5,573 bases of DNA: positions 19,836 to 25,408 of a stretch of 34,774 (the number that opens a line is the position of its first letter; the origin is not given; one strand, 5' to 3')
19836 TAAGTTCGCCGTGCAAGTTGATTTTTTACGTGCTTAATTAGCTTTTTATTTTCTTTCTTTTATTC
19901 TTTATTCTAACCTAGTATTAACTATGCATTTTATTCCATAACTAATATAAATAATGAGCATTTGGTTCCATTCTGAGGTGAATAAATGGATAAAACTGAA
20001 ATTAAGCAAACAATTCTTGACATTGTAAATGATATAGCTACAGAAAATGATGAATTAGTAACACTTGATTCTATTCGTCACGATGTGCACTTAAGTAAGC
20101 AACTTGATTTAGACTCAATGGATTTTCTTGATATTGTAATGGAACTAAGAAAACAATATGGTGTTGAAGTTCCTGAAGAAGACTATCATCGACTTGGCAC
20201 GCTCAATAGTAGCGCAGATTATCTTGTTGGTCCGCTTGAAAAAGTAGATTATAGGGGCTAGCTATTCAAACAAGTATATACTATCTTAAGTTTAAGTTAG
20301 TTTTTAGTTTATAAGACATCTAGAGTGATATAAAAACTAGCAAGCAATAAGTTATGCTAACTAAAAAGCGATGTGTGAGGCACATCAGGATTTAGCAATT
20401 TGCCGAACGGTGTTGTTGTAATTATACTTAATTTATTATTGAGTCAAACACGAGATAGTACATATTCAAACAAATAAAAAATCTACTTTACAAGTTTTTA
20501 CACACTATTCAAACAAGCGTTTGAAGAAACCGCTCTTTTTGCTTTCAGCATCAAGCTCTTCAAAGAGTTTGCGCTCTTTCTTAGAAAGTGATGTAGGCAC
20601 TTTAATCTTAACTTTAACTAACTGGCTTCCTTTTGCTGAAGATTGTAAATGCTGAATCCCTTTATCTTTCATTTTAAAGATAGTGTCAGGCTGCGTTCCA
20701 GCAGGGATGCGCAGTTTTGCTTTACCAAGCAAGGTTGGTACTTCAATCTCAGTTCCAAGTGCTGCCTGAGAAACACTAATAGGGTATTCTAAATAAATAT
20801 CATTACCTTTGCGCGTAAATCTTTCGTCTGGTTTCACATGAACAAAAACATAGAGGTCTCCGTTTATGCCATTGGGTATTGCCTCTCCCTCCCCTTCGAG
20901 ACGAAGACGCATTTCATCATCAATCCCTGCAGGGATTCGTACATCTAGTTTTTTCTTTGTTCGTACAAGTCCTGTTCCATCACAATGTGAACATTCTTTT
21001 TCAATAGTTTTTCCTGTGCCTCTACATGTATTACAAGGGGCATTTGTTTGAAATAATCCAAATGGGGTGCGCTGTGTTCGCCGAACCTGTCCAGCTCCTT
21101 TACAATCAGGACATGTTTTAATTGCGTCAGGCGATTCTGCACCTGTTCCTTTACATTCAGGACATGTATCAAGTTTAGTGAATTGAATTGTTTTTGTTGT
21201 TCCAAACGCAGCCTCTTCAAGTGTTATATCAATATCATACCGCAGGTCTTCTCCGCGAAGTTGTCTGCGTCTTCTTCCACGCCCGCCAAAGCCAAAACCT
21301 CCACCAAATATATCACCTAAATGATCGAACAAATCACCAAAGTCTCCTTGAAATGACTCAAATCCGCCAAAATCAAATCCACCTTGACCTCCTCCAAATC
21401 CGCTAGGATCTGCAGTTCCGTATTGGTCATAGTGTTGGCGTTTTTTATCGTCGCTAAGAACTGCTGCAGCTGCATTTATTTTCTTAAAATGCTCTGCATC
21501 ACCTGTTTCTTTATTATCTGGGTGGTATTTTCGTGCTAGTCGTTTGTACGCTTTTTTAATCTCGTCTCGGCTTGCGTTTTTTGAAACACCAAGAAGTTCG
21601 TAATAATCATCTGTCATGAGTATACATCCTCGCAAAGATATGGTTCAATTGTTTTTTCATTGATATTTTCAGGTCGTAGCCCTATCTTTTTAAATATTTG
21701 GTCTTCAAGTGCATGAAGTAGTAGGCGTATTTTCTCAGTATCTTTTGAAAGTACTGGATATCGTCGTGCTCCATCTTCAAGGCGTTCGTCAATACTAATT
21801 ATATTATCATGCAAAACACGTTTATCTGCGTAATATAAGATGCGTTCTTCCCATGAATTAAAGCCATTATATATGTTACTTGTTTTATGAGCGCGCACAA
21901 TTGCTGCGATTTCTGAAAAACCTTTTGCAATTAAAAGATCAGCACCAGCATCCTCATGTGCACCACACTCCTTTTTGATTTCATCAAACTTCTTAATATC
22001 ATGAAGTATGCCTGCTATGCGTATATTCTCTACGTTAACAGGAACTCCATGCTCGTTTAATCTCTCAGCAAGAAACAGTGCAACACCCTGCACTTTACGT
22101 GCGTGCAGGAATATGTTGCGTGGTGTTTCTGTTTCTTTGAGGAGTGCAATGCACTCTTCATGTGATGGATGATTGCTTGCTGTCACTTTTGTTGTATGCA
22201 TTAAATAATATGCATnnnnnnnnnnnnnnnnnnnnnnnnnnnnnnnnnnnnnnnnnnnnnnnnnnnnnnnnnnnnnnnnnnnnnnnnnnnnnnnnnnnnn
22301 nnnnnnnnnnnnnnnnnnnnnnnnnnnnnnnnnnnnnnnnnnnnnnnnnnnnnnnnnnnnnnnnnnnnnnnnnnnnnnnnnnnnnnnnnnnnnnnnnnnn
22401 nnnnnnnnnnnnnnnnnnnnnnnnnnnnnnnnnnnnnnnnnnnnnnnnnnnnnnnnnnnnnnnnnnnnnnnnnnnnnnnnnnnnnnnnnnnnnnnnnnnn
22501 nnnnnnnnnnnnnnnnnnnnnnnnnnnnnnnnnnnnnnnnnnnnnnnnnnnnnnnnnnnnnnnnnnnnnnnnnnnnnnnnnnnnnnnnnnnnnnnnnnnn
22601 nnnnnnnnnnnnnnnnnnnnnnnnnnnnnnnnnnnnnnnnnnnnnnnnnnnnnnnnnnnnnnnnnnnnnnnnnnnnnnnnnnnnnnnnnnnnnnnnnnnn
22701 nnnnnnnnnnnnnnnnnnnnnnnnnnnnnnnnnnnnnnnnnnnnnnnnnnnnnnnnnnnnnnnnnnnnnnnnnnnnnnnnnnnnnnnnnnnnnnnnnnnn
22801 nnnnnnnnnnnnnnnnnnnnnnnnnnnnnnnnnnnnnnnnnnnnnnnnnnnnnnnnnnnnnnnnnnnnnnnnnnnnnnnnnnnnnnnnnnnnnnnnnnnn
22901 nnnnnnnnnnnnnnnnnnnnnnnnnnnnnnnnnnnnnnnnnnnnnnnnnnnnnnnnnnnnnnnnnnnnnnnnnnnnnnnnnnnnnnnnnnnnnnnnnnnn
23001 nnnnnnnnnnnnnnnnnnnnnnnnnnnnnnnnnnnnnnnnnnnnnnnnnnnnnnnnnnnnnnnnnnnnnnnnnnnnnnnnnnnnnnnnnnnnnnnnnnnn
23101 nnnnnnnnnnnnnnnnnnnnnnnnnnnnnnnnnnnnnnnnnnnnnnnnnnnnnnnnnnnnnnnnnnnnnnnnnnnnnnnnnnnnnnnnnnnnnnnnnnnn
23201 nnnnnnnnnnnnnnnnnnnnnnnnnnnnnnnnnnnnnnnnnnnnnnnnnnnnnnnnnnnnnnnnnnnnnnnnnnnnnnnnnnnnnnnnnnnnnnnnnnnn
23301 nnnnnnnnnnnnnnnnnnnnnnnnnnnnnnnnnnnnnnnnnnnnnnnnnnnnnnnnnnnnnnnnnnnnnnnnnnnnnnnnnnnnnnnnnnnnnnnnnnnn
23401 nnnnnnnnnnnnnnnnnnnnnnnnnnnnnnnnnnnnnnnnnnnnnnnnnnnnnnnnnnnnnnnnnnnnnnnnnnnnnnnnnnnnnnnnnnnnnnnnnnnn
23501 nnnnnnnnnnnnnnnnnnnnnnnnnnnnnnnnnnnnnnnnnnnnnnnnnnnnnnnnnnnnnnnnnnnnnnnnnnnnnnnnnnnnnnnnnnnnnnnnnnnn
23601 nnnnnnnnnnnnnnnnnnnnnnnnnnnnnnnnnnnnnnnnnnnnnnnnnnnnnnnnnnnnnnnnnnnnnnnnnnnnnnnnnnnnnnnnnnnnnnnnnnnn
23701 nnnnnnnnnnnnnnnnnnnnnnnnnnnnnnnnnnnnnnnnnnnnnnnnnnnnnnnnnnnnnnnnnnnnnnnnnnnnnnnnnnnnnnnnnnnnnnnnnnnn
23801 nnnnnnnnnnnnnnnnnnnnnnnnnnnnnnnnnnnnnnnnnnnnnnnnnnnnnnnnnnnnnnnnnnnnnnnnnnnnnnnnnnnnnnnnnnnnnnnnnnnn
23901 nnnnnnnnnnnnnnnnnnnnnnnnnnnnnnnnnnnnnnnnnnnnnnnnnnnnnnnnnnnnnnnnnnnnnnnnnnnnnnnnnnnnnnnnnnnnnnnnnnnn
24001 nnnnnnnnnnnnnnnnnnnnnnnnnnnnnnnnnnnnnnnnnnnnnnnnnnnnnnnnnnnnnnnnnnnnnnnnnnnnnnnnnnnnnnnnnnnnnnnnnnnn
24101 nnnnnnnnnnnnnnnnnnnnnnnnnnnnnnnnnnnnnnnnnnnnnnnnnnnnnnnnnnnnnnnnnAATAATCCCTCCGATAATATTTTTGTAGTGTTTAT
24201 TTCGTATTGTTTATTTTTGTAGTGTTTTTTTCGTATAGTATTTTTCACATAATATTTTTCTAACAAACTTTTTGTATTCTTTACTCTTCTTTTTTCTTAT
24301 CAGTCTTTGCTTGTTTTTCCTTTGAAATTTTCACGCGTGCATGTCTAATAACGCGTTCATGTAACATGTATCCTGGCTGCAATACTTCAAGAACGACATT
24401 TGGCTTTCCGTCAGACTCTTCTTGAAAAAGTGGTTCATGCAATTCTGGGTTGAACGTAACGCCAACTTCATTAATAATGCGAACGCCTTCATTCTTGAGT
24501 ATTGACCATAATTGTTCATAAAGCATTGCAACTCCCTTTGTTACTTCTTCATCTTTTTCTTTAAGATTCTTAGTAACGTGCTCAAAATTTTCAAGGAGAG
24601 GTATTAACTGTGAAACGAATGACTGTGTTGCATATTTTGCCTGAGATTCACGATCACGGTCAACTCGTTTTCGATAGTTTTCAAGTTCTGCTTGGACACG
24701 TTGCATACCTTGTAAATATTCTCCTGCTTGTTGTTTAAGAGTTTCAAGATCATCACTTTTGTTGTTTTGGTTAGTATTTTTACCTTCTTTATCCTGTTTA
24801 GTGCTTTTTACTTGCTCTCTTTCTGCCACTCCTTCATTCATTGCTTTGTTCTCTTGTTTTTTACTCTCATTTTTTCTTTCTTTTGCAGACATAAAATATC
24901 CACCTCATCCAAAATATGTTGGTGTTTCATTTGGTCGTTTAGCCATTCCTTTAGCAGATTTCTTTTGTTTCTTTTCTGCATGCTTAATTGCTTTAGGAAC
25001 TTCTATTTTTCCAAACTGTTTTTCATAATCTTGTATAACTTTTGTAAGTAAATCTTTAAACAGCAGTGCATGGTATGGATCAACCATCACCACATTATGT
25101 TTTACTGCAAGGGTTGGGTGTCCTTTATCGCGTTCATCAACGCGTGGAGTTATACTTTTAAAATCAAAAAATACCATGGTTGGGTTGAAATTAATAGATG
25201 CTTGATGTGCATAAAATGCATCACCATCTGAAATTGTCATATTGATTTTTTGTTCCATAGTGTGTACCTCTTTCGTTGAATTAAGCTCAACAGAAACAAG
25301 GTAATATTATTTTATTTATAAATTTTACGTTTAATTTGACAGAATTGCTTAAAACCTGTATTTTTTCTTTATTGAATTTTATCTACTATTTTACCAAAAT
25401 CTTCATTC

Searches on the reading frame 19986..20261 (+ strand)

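Call 11: search_protein_families(library=pfam, proteins=[window:19986-20261:+])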
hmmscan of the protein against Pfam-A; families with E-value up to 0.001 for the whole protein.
window:19986-20261:+ (91 aa): 1 family
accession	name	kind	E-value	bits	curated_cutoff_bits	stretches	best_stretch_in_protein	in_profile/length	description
PF00550.31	PP-binding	-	2.6e-08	34.4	20.8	1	27-80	15-67/67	Phosphopantetheine attachment site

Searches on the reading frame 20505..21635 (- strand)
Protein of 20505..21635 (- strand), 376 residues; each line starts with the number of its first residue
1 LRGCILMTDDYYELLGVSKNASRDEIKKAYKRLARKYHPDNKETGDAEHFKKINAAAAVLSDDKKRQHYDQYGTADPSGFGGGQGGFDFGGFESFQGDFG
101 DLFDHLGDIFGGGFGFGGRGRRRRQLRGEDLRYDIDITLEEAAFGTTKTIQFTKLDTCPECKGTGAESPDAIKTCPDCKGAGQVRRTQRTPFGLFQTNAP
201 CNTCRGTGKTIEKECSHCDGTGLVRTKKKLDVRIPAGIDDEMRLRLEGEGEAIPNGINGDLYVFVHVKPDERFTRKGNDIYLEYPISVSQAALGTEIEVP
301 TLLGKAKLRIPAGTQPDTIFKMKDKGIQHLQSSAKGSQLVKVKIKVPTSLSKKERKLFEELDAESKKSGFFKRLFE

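Call 40: search_protein_families(library=pfam, proteins=[window:20505-21635:-], max_evalue=0.01)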
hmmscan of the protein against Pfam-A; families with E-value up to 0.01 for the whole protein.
window:20505-21635:- (376 aa): 6 families
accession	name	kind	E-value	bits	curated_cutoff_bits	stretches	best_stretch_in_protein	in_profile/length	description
PF01556.23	DnaJ_C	-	4e-50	170.2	26.6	1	131-347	1-152/152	DnaJ C terminal domain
PF00226.36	DnaJ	-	9.9e-24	83.7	27.8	1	10-70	1-63/63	DnaJ domain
PF00684.25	DnaJ_CXXCXGXG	-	4.5e-18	65.7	32.7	1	158-222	1-65/65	DnaJ central domain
PF15777.11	Anti-TRAP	-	1.2e-07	32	32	1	157-184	12-42/59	Tryptophan RNA-binding attenuator protein inhibitory protein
PF20833.2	RNase_E_G_Thio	-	0.001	19.6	26.8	0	215-234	2-21/86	RNase E/G, Thioredoxin-like domain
PF17302.8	DUF5351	-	0.0076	16.9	27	0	157-166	19-28/29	Family of unknown function (DUF5351)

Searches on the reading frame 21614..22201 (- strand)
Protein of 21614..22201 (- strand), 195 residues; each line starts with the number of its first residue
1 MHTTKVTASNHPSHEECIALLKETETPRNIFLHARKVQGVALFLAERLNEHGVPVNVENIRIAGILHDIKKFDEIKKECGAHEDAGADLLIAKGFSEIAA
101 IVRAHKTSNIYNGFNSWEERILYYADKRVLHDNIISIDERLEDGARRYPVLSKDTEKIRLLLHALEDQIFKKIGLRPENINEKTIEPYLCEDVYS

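Call 40: search_protein_families(library=pfam, proteins=[window:21614-22201:-], max_evalue=0.01)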
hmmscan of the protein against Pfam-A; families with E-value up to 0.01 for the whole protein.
window:21614-22201:- (195 aa): 1 family
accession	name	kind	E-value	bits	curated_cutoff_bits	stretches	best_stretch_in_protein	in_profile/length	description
PF01966.28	HD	-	2.2e-08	34.8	22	1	32-127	3-112/116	HD domain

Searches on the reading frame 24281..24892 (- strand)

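Call 40: search_protein_families(library=pfam, proteins=[window:24281-24892:-], max_evalue=0.01)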
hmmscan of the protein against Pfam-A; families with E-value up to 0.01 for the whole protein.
window:24281-24892:- (203 aa): 3 families
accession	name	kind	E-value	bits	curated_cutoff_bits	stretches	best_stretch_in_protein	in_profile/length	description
PF01025.24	GrpE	-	3e-41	141.3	25.8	1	32-191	3-165/165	GrpE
PF08161.18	RRP12_HEAT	-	0.00017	21.5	26.8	1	90-132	154-197/290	Ribosomal RNA-processing protein 12, HEAT repeats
PF07361.16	Cytochrom_B562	-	0.0057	17.7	30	0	42-92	40-90/102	Cytochrome b562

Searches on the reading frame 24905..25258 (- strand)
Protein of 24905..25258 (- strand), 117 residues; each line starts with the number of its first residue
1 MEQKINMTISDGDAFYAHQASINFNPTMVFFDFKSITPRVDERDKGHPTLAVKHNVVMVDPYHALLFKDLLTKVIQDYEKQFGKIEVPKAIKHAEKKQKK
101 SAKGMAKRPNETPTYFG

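Call 40: search_protein_families(library=pfam, proteins=[window:24905-25258:-], max_evalue=0.01)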
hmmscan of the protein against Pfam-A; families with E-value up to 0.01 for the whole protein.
window:24905-25258:- (117 aa): 1 family
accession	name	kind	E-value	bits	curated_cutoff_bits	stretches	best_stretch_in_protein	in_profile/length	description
PF11950.13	DUF3467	-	1.1e-08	35.4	25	1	10-86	22-91/92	Protein of unknown function (DUF3467)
